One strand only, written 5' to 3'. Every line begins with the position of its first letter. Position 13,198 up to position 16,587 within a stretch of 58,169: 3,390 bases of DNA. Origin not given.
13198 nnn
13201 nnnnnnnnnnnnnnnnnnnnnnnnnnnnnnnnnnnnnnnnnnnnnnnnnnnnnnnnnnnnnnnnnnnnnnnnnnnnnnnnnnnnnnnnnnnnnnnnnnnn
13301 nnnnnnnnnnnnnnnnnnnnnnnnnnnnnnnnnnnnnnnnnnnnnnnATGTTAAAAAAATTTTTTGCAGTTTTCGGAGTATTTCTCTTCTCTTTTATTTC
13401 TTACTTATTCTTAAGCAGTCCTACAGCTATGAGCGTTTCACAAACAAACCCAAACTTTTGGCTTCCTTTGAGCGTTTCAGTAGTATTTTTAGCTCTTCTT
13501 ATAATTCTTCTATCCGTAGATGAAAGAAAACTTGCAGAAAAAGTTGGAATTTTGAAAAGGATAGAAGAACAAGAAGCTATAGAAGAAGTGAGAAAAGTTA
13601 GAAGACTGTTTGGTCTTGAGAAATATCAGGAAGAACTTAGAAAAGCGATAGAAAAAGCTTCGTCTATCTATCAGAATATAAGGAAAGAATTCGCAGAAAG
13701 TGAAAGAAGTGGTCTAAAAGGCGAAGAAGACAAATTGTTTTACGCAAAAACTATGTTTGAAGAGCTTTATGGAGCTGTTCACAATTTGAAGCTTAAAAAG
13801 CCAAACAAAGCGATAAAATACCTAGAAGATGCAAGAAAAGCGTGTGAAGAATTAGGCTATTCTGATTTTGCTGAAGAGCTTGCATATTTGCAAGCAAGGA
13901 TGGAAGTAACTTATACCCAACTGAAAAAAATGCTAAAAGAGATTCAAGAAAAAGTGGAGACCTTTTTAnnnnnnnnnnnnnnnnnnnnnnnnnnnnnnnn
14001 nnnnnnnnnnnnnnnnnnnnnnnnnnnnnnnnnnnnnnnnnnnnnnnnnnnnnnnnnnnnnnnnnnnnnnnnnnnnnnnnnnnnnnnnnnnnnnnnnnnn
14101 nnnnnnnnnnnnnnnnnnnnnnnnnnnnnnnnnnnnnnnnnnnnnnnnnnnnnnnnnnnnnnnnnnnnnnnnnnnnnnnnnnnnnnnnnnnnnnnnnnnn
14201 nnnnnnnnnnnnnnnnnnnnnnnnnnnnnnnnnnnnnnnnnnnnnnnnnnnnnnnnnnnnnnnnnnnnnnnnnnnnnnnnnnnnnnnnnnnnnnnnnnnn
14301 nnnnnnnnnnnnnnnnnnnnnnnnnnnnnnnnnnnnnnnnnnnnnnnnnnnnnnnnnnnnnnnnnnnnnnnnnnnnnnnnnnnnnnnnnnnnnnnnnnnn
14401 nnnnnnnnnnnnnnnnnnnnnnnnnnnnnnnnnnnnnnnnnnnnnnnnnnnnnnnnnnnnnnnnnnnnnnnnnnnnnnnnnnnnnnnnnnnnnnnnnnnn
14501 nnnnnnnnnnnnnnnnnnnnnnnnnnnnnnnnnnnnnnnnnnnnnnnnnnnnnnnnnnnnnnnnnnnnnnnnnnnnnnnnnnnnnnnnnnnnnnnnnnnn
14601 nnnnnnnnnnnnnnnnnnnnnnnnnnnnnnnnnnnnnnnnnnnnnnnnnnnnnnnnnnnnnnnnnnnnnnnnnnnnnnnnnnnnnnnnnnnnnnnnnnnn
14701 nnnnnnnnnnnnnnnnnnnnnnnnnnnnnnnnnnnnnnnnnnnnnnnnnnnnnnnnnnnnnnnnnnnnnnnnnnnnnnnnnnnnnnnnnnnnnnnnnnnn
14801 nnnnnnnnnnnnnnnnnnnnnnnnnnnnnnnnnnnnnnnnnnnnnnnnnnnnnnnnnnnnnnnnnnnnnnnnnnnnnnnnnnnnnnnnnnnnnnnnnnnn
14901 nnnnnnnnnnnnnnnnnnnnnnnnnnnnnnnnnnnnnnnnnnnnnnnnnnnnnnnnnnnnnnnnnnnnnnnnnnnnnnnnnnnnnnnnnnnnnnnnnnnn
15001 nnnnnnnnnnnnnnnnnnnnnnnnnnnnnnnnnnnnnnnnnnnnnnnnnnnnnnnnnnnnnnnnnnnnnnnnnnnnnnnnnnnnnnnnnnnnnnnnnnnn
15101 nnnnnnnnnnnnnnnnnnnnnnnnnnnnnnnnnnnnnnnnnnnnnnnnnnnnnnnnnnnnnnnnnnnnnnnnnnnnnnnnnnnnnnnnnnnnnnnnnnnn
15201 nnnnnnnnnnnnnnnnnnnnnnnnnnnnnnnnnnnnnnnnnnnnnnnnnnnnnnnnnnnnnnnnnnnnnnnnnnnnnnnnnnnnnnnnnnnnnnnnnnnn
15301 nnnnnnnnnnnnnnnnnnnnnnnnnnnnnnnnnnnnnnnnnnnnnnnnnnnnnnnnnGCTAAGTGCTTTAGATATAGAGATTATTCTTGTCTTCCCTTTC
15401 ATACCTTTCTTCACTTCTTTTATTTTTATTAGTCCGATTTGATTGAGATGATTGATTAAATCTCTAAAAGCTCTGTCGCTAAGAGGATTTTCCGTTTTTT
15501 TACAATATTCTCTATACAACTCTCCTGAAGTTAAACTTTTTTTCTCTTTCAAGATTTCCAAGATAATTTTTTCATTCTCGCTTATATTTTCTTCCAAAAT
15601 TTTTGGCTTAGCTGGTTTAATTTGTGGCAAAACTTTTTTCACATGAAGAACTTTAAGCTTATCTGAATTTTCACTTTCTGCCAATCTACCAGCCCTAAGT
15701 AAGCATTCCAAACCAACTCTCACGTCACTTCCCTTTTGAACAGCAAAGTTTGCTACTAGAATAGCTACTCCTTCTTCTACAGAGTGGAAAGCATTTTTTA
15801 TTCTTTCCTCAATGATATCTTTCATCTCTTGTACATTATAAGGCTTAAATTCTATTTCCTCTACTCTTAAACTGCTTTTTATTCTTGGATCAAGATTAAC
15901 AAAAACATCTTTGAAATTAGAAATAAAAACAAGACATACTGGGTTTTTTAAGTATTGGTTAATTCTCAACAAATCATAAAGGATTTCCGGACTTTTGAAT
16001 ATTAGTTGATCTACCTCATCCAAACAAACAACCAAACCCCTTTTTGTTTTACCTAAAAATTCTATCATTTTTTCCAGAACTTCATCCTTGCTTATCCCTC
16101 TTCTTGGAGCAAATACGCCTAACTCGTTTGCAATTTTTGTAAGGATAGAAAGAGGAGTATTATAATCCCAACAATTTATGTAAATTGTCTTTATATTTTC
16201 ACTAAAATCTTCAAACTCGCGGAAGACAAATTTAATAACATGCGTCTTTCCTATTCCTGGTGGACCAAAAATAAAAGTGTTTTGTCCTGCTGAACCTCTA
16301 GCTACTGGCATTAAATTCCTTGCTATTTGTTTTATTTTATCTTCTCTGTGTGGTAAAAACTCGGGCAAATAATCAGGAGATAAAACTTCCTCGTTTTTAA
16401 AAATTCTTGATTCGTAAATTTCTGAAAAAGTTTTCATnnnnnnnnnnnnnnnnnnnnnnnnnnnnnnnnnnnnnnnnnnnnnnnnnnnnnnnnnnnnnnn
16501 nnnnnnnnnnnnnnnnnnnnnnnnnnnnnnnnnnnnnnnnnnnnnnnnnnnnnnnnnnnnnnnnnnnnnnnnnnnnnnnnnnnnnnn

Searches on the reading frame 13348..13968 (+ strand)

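Call 19: search_protein_families(library=pfam, proteins=[window:13348-13968:+], max_evalue=0.001)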
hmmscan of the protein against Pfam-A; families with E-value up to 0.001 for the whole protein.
window:13348-13968:+ (207 aa): 0 families

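Call 65: search_protein_families(library=pfam, proteins=[window:13348-13968:+], max_evalue=0.01)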
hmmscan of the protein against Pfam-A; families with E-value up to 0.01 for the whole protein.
window:13348-13968:+ (207 aa): 2 families
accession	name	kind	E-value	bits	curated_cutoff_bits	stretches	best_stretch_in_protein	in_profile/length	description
PF09976.15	TPR_21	-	0.003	17.8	25.5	1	86-185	21-126/193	Tetratricopeptide repeat-like domain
PF23432.1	DUF7118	-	0.0086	15.7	27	0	61-116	281-335/357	Domain of unknown function (DUF7118)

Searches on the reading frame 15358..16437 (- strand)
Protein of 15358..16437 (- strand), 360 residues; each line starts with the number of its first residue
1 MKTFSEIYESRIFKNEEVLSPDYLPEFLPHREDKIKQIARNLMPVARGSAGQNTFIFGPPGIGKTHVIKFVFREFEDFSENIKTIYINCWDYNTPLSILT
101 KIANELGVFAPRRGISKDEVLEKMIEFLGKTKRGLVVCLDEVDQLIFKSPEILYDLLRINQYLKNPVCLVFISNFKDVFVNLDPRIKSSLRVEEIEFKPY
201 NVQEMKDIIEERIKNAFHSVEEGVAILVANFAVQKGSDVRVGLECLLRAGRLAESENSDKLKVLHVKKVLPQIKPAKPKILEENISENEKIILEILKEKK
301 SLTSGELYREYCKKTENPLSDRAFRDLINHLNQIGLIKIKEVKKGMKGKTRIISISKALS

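Call 19: search_protein_families(library=pfam, proteins=[window:15358-16437:-], max_evalue=0.001)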
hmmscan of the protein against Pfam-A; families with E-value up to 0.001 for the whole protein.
window:15358-16437:- (360 aa): 7 families
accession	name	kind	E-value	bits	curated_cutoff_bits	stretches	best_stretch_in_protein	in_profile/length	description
PF13401.12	AAA_22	-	1.1e-15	58.5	27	1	52-171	6-120/130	AAA domain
PF13191.12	AAA_16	-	4.2e-13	50.6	32.6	1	28-170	2-167/167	AAA ATPase domain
PF22703.2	Cdc6_lid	-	1.9e-11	44.1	27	1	206-268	1-65/68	Cdc6 AAA+ ATPase-type lid domain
PF09079.17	Cdc6_C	-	1.1e-09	38.6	25.1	1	293-356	18-87/96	CDC6, C terminal winged helix domain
PF01637.24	ATPase_2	-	2.6e-08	34.4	33.2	1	31-211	4-193/225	ATPase domain predominantly from Archaea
PF00004.35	AAA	-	2e-06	28.7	21.2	1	56-197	3-128/131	ATPase family associated with various cellular activities (AAA)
PF07693.20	KAP_NTPase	-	4.2e-06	26.7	20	1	58-106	27-75/293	KAP family P-loop domain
